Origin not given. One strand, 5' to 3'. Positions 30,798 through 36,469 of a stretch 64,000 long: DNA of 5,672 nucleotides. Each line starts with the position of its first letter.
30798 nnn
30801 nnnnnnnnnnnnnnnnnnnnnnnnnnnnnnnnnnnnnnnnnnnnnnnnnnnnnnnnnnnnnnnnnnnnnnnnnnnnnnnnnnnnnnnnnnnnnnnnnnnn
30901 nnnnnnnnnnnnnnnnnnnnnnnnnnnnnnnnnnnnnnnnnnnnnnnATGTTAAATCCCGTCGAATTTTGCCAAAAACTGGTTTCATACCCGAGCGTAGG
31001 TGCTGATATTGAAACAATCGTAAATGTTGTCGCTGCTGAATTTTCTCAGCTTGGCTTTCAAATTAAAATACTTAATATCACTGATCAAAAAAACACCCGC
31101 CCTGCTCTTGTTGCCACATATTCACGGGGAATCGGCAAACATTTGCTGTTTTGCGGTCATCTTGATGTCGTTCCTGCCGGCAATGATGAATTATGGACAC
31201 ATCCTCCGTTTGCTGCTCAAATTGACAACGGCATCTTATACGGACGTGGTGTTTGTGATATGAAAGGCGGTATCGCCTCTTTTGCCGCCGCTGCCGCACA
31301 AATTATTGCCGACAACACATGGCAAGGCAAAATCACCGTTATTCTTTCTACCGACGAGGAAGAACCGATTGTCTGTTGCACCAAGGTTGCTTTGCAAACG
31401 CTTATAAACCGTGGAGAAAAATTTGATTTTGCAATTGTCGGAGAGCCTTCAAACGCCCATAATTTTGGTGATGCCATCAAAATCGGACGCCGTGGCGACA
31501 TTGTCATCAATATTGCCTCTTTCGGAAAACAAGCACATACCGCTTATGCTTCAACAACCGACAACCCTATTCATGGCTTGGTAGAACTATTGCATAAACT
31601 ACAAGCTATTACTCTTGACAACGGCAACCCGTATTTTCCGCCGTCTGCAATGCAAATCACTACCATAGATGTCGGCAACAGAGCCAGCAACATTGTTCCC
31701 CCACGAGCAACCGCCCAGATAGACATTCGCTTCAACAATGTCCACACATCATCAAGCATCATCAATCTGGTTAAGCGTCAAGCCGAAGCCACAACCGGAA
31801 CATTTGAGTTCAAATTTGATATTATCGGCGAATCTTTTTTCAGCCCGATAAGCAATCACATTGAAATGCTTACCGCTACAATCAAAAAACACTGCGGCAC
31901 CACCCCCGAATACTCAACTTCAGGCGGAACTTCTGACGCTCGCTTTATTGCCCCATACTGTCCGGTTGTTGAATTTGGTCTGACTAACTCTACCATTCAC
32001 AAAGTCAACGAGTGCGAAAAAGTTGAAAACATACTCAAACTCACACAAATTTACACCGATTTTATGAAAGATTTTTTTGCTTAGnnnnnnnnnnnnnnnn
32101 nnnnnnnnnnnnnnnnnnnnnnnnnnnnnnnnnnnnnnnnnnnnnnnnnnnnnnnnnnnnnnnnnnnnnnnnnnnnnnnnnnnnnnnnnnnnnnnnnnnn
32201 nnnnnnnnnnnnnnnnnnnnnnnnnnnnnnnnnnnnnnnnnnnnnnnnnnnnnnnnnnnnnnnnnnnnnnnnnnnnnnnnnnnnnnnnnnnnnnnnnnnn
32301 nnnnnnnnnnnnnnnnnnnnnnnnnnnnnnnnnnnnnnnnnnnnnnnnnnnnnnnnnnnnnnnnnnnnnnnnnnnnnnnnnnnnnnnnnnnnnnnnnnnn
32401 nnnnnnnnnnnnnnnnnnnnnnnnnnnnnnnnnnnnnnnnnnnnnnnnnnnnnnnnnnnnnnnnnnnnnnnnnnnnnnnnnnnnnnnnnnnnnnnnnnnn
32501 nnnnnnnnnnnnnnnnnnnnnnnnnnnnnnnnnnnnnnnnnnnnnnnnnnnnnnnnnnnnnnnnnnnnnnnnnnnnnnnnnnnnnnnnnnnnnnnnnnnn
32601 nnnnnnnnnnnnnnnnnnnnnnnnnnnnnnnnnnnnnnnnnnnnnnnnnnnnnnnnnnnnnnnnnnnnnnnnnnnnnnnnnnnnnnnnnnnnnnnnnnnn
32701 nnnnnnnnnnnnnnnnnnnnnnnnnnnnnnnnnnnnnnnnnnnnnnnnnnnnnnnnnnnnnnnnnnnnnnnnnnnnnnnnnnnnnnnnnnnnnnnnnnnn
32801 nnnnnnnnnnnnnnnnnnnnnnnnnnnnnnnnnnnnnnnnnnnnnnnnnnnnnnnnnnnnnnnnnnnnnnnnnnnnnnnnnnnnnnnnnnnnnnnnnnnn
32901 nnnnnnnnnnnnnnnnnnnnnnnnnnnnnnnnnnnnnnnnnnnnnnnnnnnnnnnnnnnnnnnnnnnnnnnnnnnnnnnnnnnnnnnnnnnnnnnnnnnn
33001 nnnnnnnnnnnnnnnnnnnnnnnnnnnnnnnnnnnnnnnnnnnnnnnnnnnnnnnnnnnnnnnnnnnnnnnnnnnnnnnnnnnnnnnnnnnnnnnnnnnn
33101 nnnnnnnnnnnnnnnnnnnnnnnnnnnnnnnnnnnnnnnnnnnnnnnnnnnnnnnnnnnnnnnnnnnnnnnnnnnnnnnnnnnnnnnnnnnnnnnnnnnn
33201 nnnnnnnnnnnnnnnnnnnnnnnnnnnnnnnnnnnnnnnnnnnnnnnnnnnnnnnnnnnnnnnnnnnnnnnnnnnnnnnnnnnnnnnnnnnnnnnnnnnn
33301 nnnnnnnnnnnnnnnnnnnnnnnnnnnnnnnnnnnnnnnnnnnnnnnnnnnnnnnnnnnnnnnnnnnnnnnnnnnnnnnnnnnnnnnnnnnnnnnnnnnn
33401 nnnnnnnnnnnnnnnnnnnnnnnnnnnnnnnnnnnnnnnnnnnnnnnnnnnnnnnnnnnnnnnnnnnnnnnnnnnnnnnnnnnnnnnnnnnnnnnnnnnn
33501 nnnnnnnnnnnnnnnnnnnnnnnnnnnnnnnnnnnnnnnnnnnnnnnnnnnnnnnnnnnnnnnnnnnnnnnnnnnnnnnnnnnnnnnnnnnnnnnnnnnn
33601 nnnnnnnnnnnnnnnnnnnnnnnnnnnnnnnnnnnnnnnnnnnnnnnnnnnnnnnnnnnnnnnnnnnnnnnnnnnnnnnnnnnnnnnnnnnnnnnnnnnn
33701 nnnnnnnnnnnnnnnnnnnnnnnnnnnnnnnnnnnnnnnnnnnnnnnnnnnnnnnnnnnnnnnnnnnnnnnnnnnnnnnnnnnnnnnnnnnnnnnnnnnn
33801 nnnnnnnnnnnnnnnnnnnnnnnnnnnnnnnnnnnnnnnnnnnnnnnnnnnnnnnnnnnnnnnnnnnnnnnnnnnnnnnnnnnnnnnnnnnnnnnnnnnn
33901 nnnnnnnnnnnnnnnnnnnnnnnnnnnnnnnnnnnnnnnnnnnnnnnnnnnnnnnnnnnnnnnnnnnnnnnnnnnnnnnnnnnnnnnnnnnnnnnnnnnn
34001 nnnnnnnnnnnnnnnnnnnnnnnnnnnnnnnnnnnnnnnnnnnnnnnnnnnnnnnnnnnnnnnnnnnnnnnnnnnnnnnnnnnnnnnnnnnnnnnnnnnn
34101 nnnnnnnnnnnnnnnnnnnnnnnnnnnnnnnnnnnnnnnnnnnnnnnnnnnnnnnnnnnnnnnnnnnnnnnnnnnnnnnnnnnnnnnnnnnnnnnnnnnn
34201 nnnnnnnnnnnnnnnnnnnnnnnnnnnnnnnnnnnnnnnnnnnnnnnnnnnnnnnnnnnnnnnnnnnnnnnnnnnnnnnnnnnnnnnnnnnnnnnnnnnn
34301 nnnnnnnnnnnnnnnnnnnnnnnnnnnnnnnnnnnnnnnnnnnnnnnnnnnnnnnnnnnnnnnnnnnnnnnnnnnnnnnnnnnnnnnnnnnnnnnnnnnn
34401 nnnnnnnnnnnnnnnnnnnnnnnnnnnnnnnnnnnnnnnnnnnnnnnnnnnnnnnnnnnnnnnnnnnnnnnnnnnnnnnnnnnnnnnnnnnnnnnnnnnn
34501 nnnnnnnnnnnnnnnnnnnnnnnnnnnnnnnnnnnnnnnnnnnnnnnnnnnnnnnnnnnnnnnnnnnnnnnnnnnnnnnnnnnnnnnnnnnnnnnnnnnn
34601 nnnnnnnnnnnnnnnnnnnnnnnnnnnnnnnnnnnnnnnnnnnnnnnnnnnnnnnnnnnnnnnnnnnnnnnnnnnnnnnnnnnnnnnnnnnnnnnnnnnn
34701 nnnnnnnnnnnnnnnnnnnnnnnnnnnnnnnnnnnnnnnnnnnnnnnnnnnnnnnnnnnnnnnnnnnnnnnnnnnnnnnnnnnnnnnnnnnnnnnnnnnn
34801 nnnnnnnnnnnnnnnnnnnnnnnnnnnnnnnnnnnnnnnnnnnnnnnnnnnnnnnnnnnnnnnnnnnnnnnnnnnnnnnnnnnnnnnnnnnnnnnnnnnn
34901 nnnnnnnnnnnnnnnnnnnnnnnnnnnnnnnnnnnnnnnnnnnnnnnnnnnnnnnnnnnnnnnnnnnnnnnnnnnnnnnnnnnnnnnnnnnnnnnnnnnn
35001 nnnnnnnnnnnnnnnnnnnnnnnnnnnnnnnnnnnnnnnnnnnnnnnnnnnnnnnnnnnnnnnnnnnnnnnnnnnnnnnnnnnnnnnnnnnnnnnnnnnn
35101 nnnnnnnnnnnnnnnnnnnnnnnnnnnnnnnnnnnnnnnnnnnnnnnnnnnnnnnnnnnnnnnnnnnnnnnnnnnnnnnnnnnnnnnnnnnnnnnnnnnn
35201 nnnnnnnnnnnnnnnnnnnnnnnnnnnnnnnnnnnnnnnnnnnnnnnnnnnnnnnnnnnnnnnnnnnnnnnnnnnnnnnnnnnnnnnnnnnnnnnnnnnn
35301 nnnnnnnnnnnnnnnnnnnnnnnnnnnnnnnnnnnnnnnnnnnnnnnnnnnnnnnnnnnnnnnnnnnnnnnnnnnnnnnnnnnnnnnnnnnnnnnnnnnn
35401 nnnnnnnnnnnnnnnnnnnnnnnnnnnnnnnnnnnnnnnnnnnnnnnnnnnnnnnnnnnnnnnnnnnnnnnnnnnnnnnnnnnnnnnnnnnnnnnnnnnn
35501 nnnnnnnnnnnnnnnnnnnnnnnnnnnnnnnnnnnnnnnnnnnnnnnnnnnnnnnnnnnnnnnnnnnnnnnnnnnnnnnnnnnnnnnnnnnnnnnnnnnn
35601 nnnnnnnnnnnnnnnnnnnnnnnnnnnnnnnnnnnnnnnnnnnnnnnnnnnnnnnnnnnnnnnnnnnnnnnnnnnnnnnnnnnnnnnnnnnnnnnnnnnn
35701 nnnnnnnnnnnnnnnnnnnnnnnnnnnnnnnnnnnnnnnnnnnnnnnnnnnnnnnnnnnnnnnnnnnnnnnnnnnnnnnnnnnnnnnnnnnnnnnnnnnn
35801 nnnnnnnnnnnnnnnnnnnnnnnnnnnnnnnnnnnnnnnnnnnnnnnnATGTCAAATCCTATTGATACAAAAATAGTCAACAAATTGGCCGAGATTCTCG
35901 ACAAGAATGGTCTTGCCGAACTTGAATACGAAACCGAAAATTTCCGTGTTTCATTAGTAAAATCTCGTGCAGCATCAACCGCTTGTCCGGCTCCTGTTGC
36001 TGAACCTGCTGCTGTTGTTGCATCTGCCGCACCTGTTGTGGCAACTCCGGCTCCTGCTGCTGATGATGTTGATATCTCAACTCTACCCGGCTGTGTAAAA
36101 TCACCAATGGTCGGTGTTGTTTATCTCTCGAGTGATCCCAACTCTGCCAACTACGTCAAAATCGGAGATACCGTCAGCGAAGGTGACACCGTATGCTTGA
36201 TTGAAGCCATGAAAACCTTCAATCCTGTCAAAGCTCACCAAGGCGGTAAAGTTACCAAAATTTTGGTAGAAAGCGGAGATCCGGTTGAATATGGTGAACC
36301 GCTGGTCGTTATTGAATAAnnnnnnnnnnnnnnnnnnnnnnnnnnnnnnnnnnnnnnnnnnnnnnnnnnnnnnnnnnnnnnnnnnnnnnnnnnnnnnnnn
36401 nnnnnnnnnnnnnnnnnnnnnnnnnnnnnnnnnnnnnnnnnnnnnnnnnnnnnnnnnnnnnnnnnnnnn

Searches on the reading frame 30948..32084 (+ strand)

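Call 53: search_protein_families(library=pfam, proteins=[window:30948-32084:+], max_evalue=0.00001)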
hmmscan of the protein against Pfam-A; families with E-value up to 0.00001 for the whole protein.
window:30948-32084:+ (378 aa): 2 families
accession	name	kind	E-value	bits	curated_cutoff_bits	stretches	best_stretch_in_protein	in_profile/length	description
PF01546.33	Peptidase_M20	-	5.7e-34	118.3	24.6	1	68-374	2-205/206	Peptidase family M20/M25/M40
PF07687.19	M20_dimer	-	1.2e-18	67.4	21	1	179-282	1-102/107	Peptidase dimerisation domain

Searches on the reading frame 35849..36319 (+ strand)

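Call 54: search_protein_families(library=pfam, proteins=[window:35849-36319:+], max_evalue=0.00001)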
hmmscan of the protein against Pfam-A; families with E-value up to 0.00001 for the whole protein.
window:35849-36319:+ (156 aa): 2 families
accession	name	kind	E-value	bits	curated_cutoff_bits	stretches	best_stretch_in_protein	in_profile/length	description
PF00364.28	Biotin_lipoyl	-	6.6e-21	74.4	22.1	1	83-155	3-73/73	Biotin-requiring enzyme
PF13533.13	Biotin_lipoyl_2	-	8e-06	26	29.8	0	127-156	3-32/32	Biotin-lipoyl like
